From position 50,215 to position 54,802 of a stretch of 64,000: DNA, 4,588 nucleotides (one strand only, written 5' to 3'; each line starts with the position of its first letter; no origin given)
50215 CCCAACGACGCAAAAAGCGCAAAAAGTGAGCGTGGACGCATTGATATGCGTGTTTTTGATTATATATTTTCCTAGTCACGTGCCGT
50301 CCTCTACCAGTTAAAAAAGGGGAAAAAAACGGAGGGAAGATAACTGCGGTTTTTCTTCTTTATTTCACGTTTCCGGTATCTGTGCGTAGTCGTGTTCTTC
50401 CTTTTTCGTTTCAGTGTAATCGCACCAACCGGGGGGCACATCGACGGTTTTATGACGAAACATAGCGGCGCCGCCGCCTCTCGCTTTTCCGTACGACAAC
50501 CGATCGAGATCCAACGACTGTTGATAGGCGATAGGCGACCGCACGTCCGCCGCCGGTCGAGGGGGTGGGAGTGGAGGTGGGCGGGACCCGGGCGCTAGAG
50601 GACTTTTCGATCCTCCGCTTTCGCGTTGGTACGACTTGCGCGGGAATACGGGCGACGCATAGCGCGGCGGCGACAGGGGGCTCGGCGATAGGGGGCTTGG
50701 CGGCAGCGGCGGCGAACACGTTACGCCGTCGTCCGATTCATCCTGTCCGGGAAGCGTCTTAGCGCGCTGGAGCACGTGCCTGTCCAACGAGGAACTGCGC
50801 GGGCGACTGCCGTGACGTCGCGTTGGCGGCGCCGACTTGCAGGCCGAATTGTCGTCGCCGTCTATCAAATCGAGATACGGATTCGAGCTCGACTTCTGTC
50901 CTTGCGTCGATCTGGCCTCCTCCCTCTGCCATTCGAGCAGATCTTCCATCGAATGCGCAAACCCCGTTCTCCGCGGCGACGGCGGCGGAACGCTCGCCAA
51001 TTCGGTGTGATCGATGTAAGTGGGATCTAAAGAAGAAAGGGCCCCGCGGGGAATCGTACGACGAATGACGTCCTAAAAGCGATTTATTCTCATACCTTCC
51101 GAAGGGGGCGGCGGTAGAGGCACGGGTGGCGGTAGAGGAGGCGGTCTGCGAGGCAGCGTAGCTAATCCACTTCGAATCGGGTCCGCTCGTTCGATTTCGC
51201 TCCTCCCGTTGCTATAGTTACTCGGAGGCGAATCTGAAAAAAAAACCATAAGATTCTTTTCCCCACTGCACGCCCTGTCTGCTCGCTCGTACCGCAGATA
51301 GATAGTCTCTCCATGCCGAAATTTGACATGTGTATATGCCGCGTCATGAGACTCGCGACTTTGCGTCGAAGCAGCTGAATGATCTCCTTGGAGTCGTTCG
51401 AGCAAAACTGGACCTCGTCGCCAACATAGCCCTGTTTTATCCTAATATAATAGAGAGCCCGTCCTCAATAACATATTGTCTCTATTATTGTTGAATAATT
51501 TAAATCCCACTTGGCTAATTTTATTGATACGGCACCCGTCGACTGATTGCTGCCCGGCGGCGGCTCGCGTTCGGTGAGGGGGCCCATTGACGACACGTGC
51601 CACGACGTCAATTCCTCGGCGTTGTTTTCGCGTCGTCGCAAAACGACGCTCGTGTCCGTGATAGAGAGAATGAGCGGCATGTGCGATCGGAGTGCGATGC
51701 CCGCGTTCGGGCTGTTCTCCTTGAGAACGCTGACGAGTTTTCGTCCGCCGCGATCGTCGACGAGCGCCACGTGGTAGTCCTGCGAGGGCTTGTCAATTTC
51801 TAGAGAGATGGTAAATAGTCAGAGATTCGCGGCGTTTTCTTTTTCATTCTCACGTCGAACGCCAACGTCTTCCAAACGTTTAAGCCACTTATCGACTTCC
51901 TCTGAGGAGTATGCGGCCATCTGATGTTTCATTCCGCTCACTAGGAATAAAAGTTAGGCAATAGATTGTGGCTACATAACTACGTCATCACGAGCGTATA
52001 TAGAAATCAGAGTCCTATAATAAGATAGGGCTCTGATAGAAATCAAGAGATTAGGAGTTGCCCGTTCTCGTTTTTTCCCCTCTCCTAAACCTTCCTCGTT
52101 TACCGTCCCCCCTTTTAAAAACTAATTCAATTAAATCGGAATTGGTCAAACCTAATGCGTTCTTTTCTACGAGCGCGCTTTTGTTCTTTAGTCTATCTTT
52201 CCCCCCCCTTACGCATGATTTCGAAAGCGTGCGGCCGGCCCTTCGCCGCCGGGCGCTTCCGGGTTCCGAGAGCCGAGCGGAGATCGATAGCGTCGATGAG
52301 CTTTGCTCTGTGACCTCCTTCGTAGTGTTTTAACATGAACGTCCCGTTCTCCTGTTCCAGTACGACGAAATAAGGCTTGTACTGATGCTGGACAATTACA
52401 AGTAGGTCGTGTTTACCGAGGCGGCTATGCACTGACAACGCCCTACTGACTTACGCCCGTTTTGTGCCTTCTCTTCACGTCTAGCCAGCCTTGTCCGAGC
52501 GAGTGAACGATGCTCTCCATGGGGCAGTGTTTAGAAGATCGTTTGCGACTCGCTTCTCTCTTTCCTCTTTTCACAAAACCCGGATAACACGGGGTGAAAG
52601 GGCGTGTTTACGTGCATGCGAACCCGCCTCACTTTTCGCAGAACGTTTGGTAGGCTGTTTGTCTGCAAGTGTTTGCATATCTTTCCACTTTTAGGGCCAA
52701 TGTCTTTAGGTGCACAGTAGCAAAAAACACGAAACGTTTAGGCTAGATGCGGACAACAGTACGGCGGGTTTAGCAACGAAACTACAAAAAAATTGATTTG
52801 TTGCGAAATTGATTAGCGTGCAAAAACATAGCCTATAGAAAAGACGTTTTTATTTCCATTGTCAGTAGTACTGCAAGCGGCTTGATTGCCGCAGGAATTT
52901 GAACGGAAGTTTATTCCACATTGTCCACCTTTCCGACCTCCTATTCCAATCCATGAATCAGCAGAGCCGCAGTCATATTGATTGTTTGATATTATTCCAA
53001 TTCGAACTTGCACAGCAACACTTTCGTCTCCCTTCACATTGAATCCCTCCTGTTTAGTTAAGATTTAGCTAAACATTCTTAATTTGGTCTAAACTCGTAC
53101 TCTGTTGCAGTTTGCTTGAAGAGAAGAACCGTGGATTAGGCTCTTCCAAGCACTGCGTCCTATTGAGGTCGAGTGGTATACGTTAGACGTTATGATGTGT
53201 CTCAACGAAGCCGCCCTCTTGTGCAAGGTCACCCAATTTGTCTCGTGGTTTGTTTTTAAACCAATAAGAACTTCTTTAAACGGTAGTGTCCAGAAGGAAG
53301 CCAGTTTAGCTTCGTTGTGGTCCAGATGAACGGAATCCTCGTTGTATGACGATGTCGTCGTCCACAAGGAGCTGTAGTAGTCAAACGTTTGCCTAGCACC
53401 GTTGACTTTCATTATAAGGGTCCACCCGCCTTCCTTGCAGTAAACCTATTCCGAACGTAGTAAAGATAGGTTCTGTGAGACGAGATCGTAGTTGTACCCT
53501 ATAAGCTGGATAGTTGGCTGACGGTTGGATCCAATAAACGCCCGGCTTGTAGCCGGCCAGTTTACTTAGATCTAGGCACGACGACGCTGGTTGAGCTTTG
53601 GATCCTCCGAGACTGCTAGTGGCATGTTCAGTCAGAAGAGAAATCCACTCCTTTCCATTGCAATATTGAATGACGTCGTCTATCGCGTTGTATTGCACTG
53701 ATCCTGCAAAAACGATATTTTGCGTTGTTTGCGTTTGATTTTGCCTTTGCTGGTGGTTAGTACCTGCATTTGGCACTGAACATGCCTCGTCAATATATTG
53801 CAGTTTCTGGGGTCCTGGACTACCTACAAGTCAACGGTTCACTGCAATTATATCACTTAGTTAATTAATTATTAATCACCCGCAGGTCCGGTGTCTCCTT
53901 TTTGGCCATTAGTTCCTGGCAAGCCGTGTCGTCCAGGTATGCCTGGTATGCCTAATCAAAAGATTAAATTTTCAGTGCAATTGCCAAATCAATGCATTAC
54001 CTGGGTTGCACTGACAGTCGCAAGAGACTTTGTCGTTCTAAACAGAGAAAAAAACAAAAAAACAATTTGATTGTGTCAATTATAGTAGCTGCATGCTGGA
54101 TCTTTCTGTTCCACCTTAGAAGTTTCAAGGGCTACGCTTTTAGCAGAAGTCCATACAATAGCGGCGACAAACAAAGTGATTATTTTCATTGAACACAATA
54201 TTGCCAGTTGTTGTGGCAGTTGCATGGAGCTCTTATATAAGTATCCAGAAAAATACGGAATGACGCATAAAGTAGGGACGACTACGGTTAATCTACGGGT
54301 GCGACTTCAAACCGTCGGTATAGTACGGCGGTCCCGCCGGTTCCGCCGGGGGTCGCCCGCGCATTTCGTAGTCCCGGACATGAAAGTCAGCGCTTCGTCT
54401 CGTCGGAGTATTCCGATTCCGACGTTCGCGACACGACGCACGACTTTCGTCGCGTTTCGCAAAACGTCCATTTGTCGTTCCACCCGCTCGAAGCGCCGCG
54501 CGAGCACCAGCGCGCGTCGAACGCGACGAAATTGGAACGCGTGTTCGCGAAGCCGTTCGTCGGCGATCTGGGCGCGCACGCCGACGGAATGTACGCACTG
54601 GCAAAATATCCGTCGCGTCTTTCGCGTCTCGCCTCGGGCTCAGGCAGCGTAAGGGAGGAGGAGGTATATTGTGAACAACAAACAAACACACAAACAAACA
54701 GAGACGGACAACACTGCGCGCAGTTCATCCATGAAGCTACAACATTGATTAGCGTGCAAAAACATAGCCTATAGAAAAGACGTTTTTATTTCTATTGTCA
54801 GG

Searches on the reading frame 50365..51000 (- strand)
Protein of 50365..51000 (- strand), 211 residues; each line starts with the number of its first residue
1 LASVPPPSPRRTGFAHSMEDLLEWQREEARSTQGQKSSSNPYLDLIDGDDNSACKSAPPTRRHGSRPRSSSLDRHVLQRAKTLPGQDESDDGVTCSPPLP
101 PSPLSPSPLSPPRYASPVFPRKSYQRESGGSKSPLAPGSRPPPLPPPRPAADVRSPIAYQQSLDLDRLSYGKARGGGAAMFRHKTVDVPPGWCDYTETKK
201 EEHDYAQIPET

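Call 19: find_encoding_contigs(protein=window:50365-51000:-, flank=10000, max_places=10)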
Protein window:50365-51000:- (211 aa): no gene with exactly this product is on record in the collection.

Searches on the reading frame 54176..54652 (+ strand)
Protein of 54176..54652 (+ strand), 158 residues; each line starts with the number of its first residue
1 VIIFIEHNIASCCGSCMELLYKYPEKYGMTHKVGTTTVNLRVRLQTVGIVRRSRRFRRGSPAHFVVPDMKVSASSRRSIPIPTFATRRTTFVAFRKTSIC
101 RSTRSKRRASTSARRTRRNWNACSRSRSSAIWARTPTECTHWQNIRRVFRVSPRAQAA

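Call 18: find_encoding_contigs(protein=window:54176-54652:+, flank=10000, max_places=10)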
Protein window:54176-54652:+ (158 aa): 1 contig read that carries it; 1 place shown.
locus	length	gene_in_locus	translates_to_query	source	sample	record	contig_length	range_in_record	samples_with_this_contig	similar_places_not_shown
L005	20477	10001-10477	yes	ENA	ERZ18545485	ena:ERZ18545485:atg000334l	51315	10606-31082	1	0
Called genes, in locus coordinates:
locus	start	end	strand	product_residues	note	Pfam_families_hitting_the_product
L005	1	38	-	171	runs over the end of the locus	-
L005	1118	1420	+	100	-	-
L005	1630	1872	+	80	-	-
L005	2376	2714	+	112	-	-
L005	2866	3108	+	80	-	-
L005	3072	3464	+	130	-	PF00112:Peptidase_C1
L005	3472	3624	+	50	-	-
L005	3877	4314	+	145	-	-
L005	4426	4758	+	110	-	PF03034:PSS (faint)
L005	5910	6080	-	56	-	-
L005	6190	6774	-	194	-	-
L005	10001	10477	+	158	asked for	-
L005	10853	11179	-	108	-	-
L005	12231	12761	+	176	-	-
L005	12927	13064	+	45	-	-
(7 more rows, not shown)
